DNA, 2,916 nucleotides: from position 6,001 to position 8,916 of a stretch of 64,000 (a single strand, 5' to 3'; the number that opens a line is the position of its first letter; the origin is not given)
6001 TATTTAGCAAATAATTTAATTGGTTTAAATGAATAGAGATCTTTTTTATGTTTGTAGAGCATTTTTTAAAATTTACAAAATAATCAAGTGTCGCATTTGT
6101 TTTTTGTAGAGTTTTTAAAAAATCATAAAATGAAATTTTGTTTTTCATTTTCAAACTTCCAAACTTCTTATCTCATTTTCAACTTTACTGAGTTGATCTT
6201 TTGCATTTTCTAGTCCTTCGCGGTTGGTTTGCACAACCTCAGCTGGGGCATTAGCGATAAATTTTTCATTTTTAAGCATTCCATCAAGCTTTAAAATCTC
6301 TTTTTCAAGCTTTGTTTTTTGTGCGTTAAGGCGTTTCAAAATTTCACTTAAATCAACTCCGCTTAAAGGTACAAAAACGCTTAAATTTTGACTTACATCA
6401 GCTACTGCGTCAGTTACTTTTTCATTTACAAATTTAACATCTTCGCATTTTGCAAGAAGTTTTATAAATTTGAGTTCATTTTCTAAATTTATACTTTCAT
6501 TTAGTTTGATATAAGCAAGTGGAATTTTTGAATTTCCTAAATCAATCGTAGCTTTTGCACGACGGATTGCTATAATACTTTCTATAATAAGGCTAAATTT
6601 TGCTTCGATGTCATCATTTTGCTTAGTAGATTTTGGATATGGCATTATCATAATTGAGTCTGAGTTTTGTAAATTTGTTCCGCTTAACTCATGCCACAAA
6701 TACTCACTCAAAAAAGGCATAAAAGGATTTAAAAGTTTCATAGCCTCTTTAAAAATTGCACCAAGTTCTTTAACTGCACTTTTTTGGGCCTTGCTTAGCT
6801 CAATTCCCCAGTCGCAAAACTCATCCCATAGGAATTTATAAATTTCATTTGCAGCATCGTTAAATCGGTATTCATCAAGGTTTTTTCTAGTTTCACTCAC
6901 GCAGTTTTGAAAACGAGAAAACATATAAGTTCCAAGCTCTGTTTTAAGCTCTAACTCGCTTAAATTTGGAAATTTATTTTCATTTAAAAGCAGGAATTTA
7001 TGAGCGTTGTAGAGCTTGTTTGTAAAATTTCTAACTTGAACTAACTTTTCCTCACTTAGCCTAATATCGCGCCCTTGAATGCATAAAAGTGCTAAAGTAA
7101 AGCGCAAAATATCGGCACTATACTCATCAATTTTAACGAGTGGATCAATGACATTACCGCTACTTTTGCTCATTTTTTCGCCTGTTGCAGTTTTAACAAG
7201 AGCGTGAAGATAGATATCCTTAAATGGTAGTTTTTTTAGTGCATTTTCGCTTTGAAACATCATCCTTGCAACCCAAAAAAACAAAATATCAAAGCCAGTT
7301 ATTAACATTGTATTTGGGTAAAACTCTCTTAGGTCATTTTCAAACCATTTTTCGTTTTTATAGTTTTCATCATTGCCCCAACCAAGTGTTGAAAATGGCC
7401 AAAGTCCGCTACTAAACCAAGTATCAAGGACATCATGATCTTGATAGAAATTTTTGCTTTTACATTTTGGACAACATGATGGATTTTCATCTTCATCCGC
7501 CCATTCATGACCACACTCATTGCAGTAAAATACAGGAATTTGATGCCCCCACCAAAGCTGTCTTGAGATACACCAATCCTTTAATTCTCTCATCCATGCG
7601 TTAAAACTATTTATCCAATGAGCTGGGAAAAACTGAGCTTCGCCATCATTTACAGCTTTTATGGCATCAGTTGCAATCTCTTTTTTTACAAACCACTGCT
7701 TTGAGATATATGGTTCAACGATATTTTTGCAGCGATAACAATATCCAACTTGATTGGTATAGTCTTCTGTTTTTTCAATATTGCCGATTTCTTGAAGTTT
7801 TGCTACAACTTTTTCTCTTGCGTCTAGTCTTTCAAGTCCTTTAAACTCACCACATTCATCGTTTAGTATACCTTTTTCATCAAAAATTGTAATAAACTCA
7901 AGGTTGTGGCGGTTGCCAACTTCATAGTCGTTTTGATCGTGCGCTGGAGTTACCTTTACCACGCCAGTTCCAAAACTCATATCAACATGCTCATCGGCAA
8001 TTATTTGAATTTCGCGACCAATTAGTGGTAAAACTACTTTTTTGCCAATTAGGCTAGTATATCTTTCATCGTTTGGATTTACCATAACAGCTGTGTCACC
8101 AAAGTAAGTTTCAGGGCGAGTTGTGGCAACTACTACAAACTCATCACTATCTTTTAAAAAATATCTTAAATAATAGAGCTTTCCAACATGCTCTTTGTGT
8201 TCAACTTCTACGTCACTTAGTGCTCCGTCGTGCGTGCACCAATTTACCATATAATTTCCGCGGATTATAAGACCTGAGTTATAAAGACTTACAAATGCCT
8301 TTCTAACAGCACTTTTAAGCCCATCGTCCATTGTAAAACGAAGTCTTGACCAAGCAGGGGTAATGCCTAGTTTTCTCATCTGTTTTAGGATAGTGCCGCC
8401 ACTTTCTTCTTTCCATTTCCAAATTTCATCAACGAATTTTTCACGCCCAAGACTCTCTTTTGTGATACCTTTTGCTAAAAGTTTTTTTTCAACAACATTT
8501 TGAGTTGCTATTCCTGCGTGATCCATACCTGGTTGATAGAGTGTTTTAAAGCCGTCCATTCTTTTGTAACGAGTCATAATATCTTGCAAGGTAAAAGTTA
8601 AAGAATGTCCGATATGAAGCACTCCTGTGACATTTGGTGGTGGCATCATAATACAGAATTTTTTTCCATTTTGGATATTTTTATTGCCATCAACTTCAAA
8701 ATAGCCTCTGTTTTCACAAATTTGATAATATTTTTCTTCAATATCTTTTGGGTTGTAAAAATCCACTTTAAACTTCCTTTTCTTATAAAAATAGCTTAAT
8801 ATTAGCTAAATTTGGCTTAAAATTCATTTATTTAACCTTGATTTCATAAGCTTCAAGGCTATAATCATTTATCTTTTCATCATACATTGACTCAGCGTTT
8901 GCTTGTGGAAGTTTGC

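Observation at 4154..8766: DpnII/MboI-type restriction-modification pair inserted with 4-nt overlaps between valS and a small DMT gene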

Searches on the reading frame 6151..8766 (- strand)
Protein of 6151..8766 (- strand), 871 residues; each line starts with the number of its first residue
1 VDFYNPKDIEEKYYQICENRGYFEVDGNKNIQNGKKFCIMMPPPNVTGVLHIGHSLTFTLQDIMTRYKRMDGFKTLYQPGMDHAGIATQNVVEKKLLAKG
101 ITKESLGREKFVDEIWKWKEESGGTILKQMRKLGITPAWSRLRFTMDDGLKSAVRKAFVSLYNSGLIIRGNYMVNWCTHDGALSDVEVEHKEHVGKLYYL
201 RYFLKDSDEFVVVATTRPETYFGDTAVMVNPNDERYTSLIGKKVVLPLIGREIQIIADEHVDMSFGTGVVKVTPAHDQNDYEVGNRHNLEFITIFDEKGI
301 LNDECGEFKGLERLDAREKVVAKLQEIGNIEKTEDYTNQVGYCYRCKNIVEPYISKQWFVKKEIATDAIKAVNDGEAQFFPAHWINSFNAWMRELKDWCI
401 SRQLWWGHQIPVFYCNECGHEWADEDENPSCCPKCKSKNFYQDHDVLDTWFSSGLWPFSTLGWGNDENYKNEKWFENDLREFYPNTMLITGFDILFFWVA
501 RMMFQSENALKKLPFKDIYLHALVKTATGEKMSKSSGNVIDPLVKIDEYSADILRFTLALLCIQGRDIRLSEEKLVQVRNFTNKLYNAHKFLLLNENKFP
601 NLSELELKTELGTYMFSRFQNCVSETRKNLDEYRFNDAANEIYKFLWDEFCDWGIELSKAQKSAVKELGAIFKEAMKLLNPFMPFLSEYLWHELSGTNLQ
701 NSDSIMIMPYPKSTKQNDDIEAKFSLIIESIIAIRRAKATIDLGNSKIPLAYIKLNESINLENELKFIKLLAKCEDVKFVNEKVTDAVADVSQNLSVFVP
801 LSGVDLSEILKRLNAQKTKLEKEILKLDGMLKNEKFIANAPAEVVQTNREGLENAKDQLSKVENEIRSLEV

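Call 4: search_protein_families(library=pfam, proteins=[window:6151-8766:-])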
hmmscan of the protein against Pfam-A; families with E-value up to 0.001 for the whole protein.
window:6151-8766:- (871 aa): 8 families
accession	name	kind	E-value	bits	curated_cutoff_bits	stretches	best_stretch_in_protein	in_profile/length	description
PF00133.28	tRNA-synt_1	-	1.6e-122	409.7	22.7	1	13-571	2-414/414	tRNA synthetases class I (I, L, M and V)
PF08264.19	Anticodon_1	-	1.1e-32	113.5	25.1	1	614-746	3-141/148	Anticodon-binding domain of tRNA ligase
PF09334.17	tRNA-synt_1g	-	1.6e-19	70.4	20.1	2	343-580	169-376/391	tRNA synthetases class I (M)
PF13603.12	tRNA-synt_1_2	-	1.9e-09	37.7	25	1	240-297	85-142/185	Leucyl-tRNA synthetase, editing domain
PF10458.14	Val_tRNA-synt_C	-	8.6e-09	36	25.9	1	805-869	1-65/66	Valyl tRNA synthetase tRNA binding arm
PF01406.26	tRNA-synt_1e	-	5.8e-06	26.3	27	0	491-577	214-298/301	tRNA synthetases class I (C) catalytic domain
PF08274.17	Zn_Ribbon_YjdM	-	0.00014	22.3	30.8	0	432-447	5-20/30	PhnA Zinc-Ribbon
PF07889.17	DUF1664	-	0.00035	21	34.6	1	785-870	29-114/124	Protein of unknown function (DUF1664)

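Call 5: search_protein_families(library=ncbifam, proteins=[window:6151-8766:-])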
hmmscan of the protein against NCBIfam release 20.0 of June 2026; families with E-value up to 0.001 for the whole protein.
window:6151-8766:- (871 aa): 18 families
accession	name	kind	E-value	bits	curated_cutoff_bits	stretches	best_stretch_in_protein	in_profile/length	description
NF004349.1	PRK05729.1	equivalog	0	1112.8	704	1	3-865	3-859/860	valine--tRNA ligase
TIGR00422.1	valS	equivalog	0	1055.1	612.1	1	4-852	5-862/863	valine--tRNA ligase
NF011492.0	PRK14900.1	equivalog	1.7e-279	930.1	1783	1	4-866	13-890/1044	valine--tRNA ligase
NF009687.0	PRK13208.1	equivalog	1.6e-162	542.6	738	1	4-784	10-793/801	valine--tRNA ligase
TIGR00392.1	ileS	equivalog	1.9e-97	327.4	621.4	2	252-737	310-835/861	isoleucine--tRNA ligase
NF000540.1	alt_ValS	exception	5.4e-86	289.3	900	1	8-765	8-810/827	valine--tRNA ligase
NF008957.0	PRK12300.1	subfamily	6.6e-67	226.2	677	4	6-234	6-241/946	leucine--tRNA ligase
NF040702.1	ileS_w_GNAT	exception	7.1e-58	196.1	1999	2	246-670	485-921/1100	isoleucine--tRNA ligase, N-acetyltransferase domain-containing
NF000258.1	MupB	exception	4.4e-57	193.7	1900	3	255-425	298-468/1033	mupirocin-resistant isoleucine--tRNA ligase MupB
TIGR00395.1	leuS_arch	equivalog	5.8e-56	190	648.5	4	7-234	1-235/938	leucine--tRNA ligase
NF000257.1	MupA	exception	7.2e-56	189.5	1900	3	431-791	494-853/1024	mupirocin-resistant isoleucine--tRNA ligase MupA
TIGR00396.1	leuS_bact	equivalog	1.6e-46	158.9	548.4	4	4-182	1-160/843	leucine--tRNA ligase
TIGR00398.1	metG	equivalog_domain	8.1e-27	94.1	336.35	3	469-695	270-502/530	methionine--tRNA ligase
NF008900.0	PRK12267.1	equivalog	1.7e-23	83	598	2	476-701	246-484/648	methionine--tRNA ligase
NF001100.0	PRK00133.1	equivalog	8.3e-21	74.2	587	2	342-708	174-512/676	methionine--tRNA ligase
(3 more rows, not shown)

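Call 10: find_related_loci(query=window:6151-8766:-, collection=genome_contigs, flank=6000)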
Query window:6151-8766:- (871 aa) in genome_contigs; peptide patterns used: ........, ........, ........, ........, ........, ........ (x = any residue, [..] = any of these).
599 stretches matched a pattern (row limit reached: there are more); 580 encode a relative of the query (tblastn E <= 1e-3); the best 80 are kept; 80 distinct loci.
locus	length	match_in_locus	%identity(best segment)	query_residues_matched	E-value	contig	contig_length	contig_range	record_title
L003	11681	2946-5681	78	2-871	0e+0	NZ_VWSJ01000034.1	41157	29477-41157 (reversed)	Campylobacter portucalensis strain FMV-PI01 FMV-PI01_contig_34, whole genome shotgun sequence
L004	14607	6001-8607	74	2-869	0e+0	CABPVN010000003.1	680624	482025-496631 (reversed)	Campylobacter concisus isolate B124_Slimy-large genome assembly, contig: scaffold3, whole genome shotgun sequence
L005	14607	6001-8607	74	2-869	0e+0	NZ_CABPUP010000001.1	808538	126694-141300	Campylobacter concisus isolate 2010-378007-O, whole genome shotgun sequence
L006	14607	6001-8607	74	2-869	0e+0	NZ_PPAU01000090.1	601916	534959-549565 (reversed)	Campylobacter concisus strain AAUH-11UCo 1102515, whole genome shotgun sequence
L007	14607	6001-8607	74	2-869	0e+0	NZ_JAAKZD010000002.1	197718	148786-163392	Campylobacter concisus strain H32O-S1 ASC1_t_contig00002, whole genome shotgun sequence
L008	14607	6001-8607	73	2-869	0e+0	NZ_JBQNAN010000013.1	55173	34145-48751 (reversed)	MAG: Campylobacter sp. isolate A26_bin.122 NODE_431_length_55173_cov_38.096738, whole genome shotgun sequence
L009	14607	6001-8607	73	2-869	0e+0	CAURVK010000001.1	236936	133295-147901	MAG TPA_asm: uncultured Campylobacter sp. isolate ERR9969212_bin.4_MetaWRAP_v1.3_MAG genome assembly, contig: ERZ2161599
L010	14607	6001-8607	74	2-869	0e+0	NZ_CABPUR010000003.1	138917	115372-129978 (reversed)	Campylobacter concisus isolate 2010-25654-F, whole genome shotgun sequence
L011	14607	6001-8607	74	2-869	0e+0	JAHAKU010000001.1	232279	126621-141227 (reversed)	MAG: Campylobacter concisus isolate L2_037_000G1_dasL2_037_000G1_maxbin2.maxbin.084 L2_037_000G1_scaffold_29, whole geno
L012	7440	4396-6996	73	2-867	0e+0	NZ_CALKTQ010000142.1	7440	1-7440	MAG: uncultured Campylobacter sp. isolate ERR589596_bin.54_CONCOCT_v1.1_MAG ERZ772857.4143, whole genome shotgun sequenc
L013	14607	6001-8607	73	2-869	0e+0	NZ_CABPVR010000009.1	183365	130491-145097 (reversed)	Campylobacter concisus isolate 2013-87946, whole genome shotgun sequence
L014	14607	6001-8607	73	2-869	0e+0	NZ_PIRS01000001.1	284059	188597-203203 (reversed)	Campylobacter concisus strain H20O-S1 NODE_1_length_284059_cov_86.2566, whole genome shotgun sequence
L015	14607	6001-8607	73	2-869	0e+0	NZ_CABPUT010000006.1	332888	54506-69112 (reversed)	Campylobacter concisus isolate 2010-1718, whole genome shotgun sequence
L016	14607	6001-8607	73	2-869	0e+0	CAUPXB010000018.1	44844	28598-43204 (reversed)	MAG TPA_asm: uncultured Campylobacter sp. isolate ERR9968895_bin.6_MetaWRAP_v1.3_MAG genome assembly, contig: ERZ2161587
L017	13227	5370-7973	74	2-869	0e+0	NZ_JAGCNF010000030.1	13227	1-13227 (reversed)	MAG: Campylobacter sp. isolate RGIG9945 Yak_Rectum.Co__c843462, whole genome shotgun sequence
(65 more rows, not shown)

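Call 13: list_cluster_members(proteins=[window:6151-8766:-, window:5327-6148:-, window:4519-5334:-, window:4154-4522:-])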
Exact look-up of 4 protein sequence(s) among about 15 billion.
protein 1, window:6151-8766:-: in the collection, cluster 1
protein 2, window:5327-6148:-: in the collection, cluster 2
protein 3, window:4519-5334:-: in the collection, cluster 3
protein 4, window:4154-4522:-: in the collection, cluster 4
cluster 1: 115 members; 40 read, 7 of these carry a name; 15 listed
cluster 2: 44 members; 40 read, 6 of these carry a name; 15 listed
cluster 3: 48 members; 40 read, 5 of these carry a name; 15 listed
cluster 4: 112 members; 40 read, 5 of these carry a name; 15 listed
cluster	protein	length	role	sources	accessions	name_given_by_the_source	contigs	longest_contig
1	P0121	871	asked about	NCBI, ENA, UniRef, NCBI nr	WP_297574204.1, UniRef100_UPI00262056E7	valine--tRNA ligase [uncultured Campylobacter sp.] | valine--tRNA ligase n=1 Tax=uncultured Campylobacter sp. TaxID=218934 RepID=UPI00262056E7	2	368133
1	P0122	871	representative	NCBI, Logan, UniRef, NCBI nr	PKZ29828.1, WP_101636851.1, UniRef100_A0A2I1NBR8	valine--tRNA ligase [Campylobacter ureolyticus] | Valine--tRNA ligase n=1 Tax=Campylobacter ureolyticus TaxID=827 RepID=A0A2I1NBR8_9BACT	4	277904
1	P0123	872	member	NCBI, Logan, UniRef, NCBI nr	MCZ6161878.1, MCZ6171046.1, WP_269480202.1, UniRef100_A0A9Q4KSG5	valine--tRNA ligase [Campylobacter ureolyticus] | Valine--tRNA ligase n=1 Tax=Campylobacter ureolyticus TaxID=827 RepID=A0A9Q4KSG5_9BACT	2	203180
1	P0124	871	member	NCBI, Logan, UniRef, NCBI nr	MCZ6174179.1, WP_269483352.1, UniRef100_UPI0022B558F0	valine--tRNA ligase [Campylobacter ureolyticus] | valine--tRNA ligase n=1 Tax=Campylobacter ureolyticus TaxID=827 RepID=UPI0022B558F0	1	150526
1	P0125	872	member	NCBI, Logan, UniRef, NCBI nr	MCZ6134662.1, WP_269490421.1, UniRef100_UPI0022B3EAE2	valine--tRNA ligase [Campylobacter ureolyticus] | valine--tRNA ligase n=1 Tax=Campylobacter ureolyticus TaxID=827 RepID=UPI0022B3EAE2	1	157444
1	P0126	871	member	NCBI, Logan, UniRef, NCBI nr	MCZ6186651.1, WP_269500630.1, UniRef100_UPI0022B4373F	valine--tRNA ligase [Campylobacter ureolyticus] | valine--tRNA ligase n=1 Tax=Campylobacter ureolyticus TaxID=827 RepID=UPI0022B4373F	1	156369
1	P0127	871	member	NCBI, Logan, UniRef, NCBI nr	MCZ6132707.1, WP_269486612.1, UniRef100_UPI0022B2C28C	valine--tRNA ligase [Campylobacter ureolyticus] | valine--tRNA ligase n=1 Tax=Campylobacter ureolyticus TaxID=827 RepID=UPI0022B2C28C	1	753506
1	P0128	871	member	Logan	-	-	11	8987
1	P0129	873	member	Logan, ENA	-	-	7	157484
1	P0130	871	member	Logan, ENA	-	-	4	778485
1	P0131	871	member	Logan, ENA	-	-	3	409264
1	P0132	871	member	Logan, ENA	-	-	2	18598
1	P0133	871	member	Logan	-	-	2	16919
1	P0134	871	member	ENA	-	-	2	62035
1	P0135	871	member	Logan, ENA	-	-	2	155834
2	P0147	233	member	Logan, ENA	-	-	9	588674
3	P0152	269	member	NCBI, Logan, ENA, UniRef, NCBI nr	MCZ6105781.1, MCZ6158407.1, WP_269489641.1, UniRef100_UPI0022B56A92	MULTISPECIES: DNA-methyltransferase [Campylobacter] | DNA-methyltransferase n=1 Tax=Campylobacter TaxID=194 RepID=UPI0022B56A92 | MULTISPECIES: DNA methyltransferase [Campylobacter]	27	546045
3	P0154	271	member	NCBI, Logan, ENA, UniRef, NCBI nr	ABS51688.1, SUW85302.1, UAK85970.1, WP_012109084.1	DNA-methyltransferase [Campylobacter hominis] | Methyltransferase n=1 Tax=Campylobacter hominis (strain ATCC BAA-381 / DSM 21671 / CCUG ... | site-specific DNA-methyltransferase [Campylobacter hominis]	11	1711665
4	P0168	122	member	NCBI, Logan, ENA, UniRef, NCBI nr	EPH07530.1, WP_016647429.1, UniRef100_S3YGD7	hypothetical protein HMPREF9309_01574 [Campylobacter ureolyticus ACS-301-V-Sch3b] | DMT family protein n=1 Tax=Campylobacter ureolyticus ACS-301-V-Sch3b TaxID=883165 ... | DMT family protein [Campylobacter ureolyticus]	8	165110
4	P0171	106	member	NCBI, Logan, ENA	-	-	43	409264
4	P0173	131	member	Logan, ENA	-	-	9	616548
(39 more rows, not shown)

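Call 14: search_protein_families(library=pfam, proteins=[L003:5687-6487:+, L003:6477-6941:+, L003:6938-7999:+, L003:7987-8703:+, L003:8700-9068:+, L003:9149-9586:+], max_evalue=0.01)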
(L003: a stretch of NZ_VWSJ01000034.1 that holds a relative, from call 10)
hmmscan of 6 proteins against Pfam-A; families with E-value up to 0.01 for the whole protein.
L003:5687-6487:+ (266 aa): 0 families

L003:6477-6941:+ (154 aa): 0 families

L003:6938-7999:+ (353 aa): 0 families

L003:7987-8703:+ (238 aa): 1 family
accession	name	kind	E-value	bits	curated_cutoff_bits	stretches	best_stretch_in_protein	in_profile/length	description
PF09522.15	RE_R_Pab1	-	7.6e-36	123.3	25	1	114-233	3-119/119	R.Pab1 restriction endonuclease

L003:8700-9068:+ (122 aa): 1 family
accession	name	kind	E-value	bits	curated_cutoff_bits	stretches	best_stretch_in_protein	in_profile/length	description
PF04342.18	DMT_6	-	1.2e-41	141.6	25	1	6-120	1-104/104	Putative member of DMT superfamily (DUF486)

L003:9149-9586:+ (145 aa): 2 families
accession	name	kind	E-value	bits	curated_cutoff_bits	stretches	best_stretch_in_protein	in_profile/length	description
PF03625.19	DUF302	-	1.1e-15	57.7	23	1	53-113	1-62/63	Domain of unknown function DUF302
PF24941.1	DUF7757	-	3.9e-05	24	27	1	23-121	35-136/153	Domain of unknown function (DUF7757)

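Call 15: find_encoding_contigs(protein=P0168, flank=8000, max_places=10)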
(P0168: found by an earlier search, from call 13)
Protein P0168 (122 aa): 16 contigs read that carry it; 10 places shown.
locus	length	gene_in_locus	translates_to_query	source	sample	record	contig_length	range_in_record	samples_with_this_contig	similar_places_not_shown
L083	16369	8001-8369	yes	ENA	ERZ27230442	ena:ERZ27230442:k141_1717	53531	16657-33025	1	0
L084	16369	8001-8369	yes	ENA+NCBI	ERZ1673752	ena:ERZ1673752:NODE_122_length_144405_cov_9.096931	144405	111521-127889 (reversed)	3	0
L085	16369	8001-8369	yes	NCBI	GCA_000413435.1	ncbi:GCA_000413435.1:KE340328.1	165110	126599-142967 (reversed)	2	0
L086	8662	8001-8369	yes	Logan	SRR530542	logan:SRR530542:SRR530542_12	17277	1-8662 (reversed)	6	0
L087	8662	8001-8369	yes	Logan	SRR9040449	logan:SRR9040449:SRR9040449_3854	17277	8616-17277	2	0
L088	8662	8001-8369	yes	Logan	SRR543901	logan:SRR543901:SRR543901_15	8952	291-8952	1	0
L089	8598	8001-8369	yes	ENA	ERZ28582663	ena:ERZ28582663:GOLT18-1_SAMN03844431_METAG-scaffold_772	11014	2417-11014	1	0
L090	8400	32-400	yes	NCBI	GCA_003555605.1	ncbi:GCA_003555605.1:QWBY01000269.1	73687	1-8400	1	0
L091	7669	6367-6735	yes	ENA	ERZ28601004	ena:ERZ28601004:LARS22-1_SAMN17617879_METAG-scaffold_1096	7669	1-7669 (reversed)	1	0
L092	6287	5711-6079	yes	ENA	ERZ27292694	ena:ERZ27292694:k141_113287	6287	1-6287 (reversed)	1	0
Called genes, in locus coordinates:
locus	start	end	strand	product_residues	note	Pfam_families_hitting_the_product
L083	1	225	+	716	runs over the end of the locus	PF00912:Transgly, PF00905:Transpeptidase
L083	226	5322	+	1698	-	PF11974:bMG3, PF00207:A2M (faint), PF17973:bMG10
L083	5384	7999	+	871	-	PF00133:tRNA-synt_1, PF01406:tRNA-synt_1e (faint), PF09334:tRNA-synt_1g (weak), PF13603:tRNA-synt_1_2, PF09334:tRNA-synt_1g, PF08264:Anticodon_1, PF10458:Val_tRNA-synt_C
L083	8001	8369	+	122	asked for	PF04342:DMT_6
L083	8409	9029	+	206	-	-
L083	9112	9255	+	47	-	-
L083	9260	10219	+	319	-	PF02463:SMC_N (weak), PF00005:ABC_tran, PF13304:AAA_21 (faint), PF09383:NIL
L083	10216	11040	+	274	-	PF00528:BPD_transp_1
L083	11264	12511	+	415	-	PF00375:SDF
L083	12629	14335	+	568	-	PF08439:Peptidase_M3_N, PF01432:Peptidase_M3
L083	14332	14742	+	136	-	-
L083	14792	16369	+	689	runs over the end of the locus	PF00580:UvrD-helicase, PF13245:AAA_19, PF13604:AAA_30 (faint), PF01443:Viral_helicase1 (faint), PF13361:UvrD_C, PF13538:UvrD_C_2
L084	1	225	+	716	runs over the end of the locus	PF00912:Transgly, PF00905:Transpeptidase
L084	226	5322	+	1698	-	PF11974:bMG3, PF00207:A2M (faint), PF17973:bMG10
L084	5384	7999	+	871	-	PF00133:tRNA-synt_1, PF01406:tRNA-synt_1e (faint), PF09334:tRNA-synt_1g (weak), PF13603:tRNA-synt_1_2, PF09334:tRNA-synt_1g, PF08264:Anticodon_1, PF10458:Val_tRNA-synt_C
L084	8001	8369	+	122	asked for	PF04342:DMT_6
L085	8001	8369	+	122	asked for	PF04342:DMT_6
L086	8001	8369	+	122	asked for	PF04342:DMT_6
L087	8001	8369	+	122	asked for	PF04342:DMT_6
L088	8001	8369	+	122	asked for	PF04342:DMT_6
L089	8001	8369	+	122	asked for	PF04342:DMT_6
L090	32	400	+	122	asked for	PF04342:DMT_6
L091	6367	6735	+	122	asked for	PF04342:DMT_6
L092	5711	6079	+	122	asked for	PF04342:DMT_6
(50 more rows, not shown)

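Call 16: find_encoding_contigs(protein=P0171, flank=8000, max_places=10)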
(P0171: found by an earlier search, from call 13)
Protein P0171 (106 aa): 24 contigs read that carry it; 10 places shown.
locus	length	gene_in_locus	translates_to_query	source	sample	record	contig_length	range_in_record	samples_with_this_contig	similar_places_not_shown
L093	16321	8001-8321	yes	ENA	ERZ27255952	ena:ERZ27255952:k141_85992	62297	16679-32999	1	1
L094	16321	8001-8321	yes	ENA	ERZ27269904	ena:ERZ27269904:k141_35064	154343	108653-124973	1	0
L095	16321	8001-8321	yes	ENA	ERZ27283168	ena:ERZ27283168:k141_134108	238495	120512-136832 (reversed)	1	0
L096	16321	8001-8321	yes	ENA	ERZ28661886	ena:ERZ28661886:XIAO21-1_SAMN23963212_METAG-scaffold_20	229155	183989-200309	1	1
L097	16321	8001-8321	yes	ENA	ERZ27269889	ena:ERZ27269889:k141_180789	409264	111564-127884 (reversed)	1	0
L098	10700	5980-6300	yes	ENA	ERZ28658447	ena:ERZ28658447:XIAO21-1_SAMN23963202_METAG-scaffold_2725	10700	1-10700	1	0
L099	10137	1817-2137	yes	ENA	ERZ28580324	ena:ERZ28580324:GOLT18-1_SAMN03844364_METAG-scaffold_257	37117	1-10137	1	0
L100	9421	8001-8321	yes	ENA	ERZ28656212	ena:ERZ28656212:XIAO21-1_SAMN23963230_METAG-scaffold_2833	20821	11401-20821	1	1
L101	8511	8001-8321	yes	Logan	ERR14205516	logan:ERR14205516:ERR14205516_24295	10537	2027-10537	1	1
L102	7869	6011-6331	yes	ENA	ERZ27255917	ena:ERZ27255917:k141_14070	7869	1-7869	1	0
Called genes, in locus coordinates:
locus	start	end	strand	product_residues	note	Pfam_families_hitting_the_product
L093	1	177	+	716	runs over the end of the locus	PF00912:Transgly, PF00905:Transpeptidase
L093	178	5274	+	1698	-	PF11974:bMG3, PF00207:A2M (faint), PF17973:bMG10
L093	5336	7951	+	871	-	PF00133:tRNA-synt_1, PF01406:tRNA-synt_1e (faint), PF09334:tRNA-synt_1g (weak), PF13603:tRNA-synt_1_2, PF09334:tRNA-synt_1g, PF08264:Anticodon_1, PF10458:Val_tRNA-synt_C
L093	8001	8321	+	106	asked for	PF04342:DMT_6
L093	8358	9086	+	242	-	-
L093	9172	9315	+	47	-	-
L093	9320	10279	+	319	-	PF02463:SMC_N (weak), PF00005:ABC_tran, PF13304:AAA_21 (faint), PF09383:NIL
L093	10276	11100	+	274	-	PF00528:BPD_transp_1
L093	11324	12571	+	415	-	PF00375:SDF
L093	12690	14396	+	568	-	PF08439:Peptidase_M3_N, PF01432:Peptidase_M3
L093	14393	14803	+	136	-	-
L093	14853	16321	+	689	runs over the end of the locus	PF00580:UvrD-helicase, PF13245:AAA_19, PF13604:AAA_30 (faint), PF01443:Viral_helicase1 (faint), PF13361:UvrD_C, PF13538:UvrD_C_2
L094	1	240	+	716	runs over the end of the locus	PF00912:Transgly, PF00905:Transpeptidase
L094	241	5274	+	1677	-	PF11974:bMG3, PF00207:A2M (faint), PF17973:bMG10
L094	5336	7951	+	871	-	PF00133:tRNA-synt_1, PF01406:tRNA-synt_1e (faint), PF09334:tRNA-synt_1g (weak), PF13603:tRNA-synt_1_2 (weak), PF09334:tRNA-synt_1g, PF08264:Anticodon_1, PF10458:Val_tRNA-synt_C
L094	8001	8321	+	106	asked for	PF04342:DMT_6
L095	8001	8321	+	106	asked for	PF04342:DMT_6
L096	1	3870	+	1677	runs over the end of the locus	PF11974:bMG3, PF00207:A2M (faint), PF17973:bMG10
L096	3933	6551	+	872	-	PF00133:tRNA-synt_1, PF01406:tRNA-synt_1e (faint), PF09334:tRNA-synt_1g (weak), PF13603:tRNA-synt_1_2, PF09334:tRNA-synt_1g, PF08264:Anticodon_1, PF10458:Val_tRNA-synt_C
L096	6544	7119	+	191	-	-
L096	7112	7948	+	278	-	-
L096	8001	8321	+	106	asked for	PF04342:DMT_6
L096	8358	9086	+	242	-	-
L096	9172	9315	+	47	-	-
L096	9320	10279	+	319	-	PF02463:SMC_N (weak), PF00005:ABC_tran, PF13304:AAA_21 (faint), PF09383:NIL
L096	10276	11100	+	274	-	PF00528:BPD_transp_1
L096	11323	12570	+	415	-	PF00375:SDF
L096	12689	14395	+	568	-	PF08439:Peptidase_M3_N, PF01432:Peptidase_M3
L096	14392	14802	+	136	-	-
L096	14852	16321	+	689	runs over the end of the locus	PF00580:UvrD-helicase, PF13245:AAA_19, PF13604:AAA_30 (faint), PF01443:Viral_helicase1 (faint), PF13361:UvrD_C, PF13538:UvrD_C_2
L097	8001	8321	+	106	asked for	PF04342:DMT_6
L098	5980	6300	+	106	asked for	PF04342:DMT_6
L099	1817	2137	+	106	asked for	PF04342:DMT_6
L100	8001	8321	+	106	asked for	PF04342:DMT_6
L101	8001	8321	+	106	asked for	PF04342:DMT_6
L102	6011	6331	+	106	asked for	PF04342:DMT_6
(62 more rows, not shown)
